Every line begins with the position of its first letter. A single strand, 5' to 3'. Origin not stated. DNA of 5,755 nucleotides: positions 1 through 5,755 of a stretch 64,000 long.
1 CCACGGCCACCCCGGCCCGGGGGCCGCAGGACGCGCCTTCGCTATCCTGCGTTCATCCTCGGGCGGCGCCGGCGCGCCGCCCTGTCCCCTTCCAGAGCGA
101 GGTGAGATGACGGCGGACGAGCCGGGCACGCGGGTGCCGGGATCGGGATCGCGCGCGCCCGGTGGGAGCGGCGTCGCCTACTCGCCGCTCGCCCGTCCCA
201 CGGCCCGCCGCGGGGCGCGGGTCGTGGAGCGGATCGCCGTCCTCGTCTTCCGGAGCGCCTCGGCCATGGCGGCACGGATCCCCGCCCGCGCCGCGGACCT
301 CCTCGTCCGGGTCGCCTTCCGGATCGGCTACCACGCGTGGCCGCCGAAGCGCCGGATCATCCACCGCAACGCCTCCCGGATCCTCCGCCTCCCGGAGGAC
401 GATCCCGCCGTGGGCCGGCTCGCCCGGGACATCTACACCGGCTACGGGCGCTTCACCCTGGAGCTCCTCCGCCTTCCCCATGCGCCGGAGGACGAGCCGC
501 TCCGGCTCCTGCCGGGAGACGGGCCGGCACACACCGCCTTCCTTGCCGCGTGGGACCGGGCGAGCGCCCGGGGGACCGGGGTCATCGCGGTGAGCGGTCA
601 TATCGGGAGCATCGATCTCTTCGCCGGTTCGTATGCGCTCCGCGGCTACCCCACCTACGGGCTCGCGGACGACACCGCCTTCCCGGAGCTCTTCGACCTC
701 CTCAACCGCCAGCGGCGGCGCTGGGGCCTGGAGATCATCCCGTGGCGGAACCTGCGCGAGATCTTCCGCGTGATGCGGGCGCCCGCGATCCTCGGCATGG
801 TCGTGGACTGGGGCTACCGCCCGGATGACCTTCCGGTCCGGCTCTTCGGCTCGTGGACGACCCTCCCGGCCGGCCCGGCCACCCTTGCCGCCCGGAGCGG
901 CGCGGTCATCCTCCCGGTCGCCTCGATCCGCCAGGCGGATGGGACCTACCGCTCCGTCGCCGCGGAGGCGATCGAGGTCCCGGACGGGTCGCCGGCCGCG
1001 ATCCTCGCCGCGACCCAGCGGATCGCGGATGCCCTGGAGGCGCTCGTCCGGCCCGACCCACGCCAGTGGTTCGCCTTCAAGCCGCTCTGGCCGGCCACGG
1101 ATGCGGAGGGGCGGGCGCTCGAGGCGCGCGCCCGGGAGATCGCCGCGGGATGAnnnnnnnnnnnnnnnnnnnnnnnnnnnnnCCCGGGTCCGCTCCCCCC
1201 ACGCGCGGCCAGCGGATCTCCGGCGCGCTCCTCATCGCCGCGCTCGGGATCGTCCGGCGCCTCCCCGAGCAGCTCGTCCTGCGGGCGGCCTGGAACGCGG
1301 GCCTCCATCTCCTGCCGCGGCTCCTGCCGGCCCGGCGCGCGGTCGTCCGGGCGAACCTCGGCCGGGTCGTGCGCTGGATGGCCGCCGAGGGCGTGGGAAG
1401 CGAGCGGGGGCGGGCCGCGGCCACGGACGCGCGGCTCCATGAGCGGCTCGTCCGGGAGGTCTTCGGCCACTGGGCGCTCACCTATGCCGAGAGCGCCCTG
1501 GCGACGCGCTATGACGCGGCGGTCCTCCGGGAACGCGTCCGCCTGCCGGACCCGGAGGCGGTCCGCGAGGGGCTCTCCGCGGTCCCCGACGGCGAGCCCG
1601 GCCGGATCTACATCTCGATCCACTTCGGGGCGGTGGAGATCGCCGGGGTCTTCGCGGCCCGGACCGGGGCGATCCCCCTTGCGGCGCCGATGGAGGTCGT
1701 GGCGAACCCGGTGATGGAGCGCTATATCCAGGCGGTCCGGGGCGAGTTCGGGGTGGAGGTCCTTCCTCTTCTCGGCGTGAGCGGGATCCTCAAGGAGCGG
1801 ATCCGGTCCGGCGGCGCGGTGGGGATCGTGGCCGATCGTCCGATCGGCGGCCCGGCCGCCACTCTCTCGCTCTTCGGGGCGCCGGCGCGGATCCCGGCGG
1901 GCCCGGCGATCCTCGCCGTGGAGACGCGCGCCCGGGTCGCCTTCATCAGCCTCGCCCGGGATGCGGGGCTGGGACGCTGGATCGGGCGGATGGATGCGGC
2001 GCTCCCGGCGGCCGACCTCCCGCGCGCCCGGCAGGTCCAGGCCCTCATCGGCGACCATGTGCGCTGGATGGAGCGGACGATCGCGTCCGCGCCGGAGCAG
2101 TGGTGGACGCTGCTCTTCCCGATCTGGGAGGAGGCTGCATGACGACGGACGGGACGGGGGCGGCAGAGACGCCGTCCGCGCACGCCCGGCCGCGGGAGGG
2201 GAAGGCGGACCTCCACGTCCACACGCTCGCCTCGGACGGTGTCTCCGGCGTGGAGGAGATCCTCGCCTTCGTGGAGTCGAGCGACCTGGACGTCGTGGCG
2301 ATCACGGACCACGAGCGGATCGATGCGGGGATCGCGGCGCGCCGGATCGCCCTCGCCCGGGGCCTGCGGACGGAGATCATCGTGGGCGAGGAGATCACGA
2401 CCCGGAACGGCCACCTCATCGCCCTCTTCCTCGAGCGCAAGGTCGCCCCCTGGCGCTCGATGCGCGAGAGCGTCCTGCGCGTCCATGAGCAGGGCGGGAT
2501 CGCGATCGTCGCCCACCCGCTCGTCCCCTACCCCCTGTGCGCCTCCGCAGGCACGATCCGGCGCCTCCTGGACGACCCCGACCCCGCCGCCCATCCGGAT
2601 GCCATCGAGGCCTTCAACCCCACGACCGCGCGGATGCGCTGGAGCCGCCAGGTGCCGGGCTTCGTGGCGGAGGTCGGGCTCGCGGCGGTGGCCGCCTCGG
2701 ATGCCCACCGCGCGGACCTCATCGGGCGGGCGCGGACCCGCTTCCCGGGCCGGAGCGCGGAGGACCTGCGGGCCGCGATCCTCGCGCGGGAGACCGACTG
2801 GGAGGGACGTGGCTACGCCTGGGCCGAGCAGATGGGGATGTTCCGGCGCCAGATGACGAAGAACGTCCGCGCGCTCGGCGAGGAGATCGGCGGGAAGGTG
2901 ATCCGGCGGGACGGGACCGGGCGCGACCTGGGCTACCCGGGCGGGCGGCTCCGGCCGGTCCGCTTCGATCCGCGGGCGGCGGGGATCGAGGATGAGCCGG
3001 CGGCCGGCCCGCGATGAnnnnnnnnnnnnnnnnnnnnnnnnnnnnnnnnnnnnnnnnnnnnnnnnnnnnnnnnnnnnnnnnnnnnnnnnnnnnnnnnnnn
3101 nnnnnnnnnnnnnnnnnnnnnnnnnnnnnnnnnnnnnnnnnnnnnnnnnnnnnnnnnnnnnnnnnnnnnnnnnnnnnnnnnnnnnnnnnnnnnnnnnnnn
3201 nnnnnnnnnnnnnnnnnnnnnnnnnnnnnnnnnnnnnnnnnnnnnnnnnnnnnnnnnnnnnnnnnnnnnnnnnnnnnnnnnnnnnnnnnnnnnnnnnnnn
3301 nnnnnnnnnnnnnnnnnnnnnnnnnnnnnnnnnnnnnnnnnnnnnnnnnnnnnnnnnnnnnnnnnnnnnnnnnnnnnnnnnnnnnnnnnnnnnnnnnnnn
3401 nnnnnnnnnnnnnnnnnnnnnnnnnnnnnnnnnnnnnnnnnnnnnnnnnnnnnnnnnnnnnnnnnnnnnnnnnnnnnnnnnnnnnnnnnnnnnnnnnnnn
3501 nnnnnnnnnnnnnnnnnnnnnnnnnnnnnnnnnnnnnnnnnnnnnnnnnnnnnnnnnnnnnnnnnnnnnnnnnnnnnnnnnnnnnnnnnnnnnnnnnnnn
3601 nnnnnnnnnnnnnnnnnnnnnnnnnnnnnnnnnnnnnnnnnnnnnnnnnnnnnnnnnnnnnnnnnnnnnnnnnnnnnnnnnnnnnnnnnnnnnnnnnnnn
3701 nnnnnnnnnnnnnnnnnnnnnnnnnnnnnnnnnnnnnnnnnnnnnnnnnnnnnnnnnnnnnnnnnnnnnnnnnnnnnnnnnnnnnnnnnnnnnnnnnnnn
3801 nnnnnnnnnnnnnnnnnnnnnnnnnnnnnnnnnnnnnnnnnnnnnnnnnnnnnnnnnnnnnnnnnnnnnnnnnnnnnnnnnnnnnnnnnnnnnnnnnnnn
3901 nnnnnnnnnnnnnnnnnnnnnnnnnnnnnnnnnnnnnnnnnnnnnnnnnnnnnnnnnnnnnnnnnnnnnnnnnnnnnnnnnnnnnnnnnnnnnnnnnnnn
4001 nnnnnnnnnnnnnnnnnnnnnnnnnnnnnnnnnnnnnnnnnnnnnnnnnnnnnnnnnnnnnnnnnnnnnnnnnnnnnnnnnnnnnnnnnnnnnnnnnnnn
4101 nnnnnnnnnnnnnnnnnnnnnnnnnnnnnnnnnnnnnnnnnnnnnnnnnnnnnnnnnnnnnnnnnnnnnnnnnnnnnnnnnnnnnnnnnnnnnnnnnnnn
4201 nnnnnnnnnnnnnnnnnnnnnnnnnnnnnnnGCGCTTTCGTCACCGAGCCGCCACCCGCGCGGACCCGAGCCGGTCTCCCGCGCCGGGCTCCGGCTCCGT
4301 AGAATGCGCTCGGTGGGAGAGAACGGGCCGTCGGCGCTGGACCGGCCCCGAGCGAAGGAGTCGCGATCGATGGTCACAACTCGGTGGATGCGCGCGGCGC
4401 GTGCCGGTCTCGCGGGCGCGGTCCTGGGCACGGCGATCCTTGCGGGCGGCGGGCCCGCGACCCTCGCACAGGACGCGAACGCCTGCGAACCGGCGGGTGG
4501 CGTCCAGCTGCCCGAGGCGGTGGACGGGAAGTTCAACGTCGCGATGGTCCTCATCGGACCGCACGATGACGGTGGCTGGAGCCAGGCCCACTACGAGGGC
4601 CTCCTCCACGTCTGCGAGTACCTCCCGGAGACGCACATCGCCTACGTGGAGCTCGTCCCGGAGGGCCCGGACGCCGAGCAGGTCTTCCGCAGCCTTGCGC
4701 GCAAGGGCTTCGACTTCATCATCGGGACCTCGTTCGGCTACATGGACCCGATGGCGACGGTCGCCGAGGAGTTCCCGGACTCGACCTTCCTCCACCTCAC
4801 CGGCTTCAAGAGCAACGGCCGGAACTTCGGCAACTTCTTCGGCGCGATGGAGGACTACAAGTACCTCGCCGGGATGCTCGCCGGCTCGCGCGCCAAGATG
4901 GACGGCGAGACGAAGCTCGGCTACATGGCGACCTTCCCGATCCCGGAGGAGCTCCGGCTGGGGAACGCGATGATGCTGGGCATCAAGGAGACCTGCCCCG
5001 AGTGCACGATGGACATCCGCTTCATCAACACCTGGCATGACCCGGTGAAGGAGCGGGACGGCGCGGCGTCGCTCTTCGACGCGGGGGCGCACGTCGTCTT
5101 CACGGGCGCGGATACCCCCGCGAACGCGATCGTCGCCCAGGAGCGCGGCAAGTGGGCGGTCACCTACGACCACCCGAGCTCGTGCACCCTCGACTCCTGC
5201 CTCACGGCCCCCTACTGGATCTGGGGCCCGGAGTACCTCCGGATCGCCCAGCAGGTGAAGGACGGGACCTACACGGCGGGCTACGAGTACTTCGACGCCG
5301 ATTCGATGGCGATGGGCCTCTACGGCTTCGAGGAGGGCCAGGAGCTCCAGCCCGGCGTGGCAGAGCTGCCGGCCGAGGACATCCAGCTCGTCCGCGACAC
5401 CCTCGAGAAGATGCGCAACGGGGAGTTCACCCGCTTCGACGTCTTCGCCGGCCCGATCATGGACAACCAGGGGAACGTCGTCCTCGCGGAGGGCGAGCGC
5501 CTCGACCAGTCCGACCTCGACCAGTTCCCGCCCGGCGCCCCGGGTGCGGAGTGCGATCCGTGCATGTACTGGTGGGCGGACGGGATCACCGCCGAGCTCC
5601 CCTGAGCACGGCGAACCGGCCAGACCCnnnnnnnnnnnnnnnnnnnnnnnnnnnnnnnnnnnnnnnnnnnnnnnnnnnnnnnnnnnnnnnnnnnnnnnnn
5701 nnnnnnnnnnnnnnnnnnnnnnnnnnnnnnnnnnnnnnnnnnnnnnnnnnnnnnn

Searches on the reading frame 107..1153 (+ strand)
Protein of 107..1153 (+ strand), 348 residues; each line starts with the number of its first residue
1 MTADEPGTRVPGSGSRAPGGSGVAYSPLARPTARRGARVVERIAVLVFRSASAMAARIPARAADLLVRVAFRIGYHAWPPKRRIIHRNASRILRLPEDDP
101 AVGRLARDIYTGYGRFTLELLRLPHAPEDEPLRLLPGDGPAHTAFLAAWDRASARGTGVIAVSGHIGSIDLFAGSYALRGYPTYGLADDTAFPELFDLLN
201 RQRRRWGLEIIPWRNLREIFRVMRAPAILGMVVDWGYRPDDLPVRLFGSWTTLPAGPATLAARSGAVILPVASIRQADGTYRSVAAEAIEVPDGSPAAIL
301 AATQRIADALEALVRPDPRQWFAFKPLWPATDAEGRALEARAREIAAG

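Call 42: search_protein_families(library=pfam, proteins=[window:107-1153:+], max_evalue=0.0001)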
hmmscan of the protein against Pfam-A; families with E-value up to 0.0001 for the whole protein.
window:107-1153:+ (348 aa): 1 family
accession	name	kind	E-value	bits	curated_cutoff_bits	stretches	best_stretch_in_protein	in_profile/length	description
PF03279.18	Lip_A_acyltrans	-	2.8e-23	83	22.3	1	81-328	52-293/295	Bacterial lipid A biosynthesis acyltransferase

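Call 75: search_protein_families(library=ncbifam, proteins=[window:107-1153:+], max_evalue=0.001)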
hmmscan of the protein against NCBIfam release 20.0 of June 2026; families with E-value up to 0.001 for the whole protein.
window:107-1153:+ (348 aa): 7 families
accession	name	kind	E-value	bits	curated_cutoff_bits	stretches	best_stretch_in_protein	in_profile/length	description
NF005919.0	PRK07920.1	equivalog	2e-28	99.3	209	1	39-341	6-306/311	phosphatidylinositol mannoside acyltransferase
NF006270.0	PRK08419.1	equivalog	1.8e-15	57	248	1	103-325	65-285/298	lipid A biosynthesis lauroyl acyltransferase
TIGR02207.1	lipid_A_htrB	subfamily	7.3e-07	28.8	297.8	1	151-322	114-285/303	LpxL/LpxP family Kdo(2)-lipid IV(A) lauroyl/palmitoleoyl acyltransferase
NF006487.0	PRK08905.1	equivalog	4.3e-06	26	281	1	146-321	91-266/290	lysophospholipid acyltransferase family protein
NF005120.0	PRK06553.1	equivalog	1.6e-05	24.4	273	1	222-328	199-306/308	lipid A biosynthesis lauroyl acyltransferase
NF005340.0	PRK06860.1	subfamily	5.3e-05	22.5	398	1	153-322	122-291/309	lipid A biosynthesis lauroyl acyltransferase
NF006437.0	PRK08733.1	equivalog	0.00012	21.3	540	1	146-322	115-288/306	LpxL/LpxP family Kdo(2)-lipid IV(A) lauroyl/palmitoleoyl acyltransferase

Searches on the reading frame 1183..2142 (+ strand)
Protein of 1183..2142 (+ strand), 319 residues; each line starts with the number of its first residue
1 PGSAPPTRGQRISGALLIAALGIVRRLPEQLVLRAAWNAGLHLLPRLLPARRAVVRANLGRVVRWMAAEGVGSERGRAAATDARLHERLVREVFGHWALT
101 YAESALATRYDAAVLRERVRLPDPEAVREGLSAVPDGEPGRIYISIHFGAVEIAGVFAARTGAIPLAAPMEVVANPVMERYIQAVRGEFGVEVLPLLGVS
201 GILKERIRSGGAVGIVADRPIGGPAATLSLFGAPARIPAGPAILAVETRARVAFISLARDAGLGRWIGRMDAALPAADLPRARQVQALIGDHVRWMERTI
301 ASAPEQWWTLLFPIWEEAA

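Call 42: search_protein_families(library=pfam, proteins=[window:1183-2142:+], max_evalue=0.0001)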
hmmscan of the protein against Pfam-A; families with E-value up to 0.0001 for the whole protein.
window:1183-2142:+ (319 aa): 1 family
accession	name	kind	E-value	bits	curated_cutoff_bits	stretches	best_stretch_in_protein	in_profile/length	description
PF03279.18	Lip_A_acyltrans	-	5.4e-19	68.9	22.3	1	16-310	18-289/295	Bacterial lipid A biosynthesis acyltransferase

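Call 75: search_protein_families(library=ncbifam, proteins=[window:1183-2142:+], max_evalue=0.001)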
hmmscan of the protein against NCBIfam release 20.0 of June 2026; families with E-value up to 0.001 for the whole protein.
window:1183-2142:+ (319 aa): 3 families
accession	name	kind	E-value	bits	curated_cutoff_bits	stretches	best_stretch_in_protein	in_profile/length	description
NF005919.0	PRK07920.1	equivalog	2.9e-24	85.7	209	1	15-317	13-295/311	phosphatidylinositol mannoside acyltransferase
NF005399.0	PRK06946.1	subfamily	2.7e-09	36.7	343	1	11-253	4-225/294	lipid A biosynthesis lauroyl acyltransferase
NF004569.0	PRK05906.1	equivalog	5.6e-09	35.3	439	1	167-308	166-306/454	lipid A biosynthesis lauroyl acyltransferase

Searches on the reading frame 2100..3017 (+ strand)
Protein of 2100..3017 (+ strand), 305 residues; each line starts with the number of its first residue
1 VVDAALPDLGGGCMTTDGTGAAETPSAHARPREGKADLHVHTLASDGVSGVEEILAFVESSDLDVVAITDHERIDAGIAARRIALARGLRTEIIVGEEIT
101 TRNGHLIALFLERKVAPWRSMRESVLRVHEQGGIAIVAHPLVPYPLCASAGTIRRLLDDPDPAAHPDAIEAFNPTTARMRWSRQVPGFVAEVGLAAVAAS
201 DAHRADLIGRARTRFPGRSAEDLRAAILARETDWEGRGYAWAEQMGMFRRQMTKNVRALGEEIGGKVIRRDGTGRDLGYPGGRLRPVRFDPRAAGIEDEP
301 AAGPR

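Call 42: search_protein_families(library=pfam, proteins=[window:2100-3017:+], max_evalue=0.0001)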
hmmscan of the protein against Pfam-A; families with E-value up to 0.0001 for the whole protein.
window:2100-3017:+ (305 aa): 2 families
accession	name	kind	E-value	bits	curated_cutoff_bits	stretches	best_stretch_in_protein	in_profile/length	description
PF13263.12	PHP_C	-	3.6e-10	39.7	21.3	1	188-232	10-56/56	PHP-associated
PF02811.25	PHP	-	2.9e-06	28.1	26.4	1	37-127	1-94/164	PHP domain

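Call 75: search_protein_families(library=ncbifam, proteins=[window:2100-3017:+], max_evalue=0.001)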
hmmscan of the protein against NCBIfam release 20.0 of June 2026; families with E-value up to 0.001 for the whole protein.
window:2100-3017:+ (305 aa): 9 families
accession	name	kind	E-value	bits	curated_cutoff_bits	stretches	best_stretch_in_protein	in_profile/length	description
NF038032.1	CehA_McbA_metalo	domain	8.5e-19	68.1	80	1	35-215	4-193/315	CehA/McbA family metallohydrolase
NF047791.1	RNaseRnm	equivalog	1.7e-14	53.8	375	2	36-102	3-69/275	RNase RNM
NF041577.1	nside_bi_sphtase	equivalog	6.9e-12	45.1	400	1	35-101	3-67/276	3',5'-nucleoside bisphosphate phosphatase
NF045780.1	TrlF_fam_ATP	equivalog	8.5e-08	31.4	350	1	35-113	7-99/944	TrlF family AAA-like ATPase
NF006251.0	PRK08392.1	equivalog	4.7e-05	23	212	1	36-72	2-38/216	hypothetical protein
NF041661.1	Cycl_ph_dihydrol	equivalog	5.3e-05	22.7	500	0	37-99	1-61/259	phosphoribosyl 1,2-cyclic phosphate 1,2-diphosphodiesterase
NF006702.0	PRK09248.1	domain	0.00021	20.9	264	0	35-72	4-42/246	PHP domain-containing protein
NF005928.0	PRK07945.1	equivalog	0.00043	19.8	250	1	33-74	97-141/337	PHP domain-containing protein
NF006375.0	PRK08609.1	equivalog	0.00048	18.8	426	1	33-73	334-374/571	DNA polymerase/3'-5' exonuclease PolX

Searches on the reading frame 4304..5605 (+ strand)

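Call 42: search_protein_families(library=pfam, proteins=[window:4304-5605:+], max_evalue=0.0001)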
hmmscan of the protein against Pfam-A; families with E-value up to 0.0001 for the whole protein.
window:4304-5605:+ (433 aa): 1 family
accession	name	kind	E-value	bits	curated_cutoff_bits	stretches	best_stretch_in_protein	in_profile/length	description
PF02608.20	Bmp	-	1.5e-30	106.7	24.1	1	78-289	3-215/301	ABC transporter substrate-binding protein PnrA-like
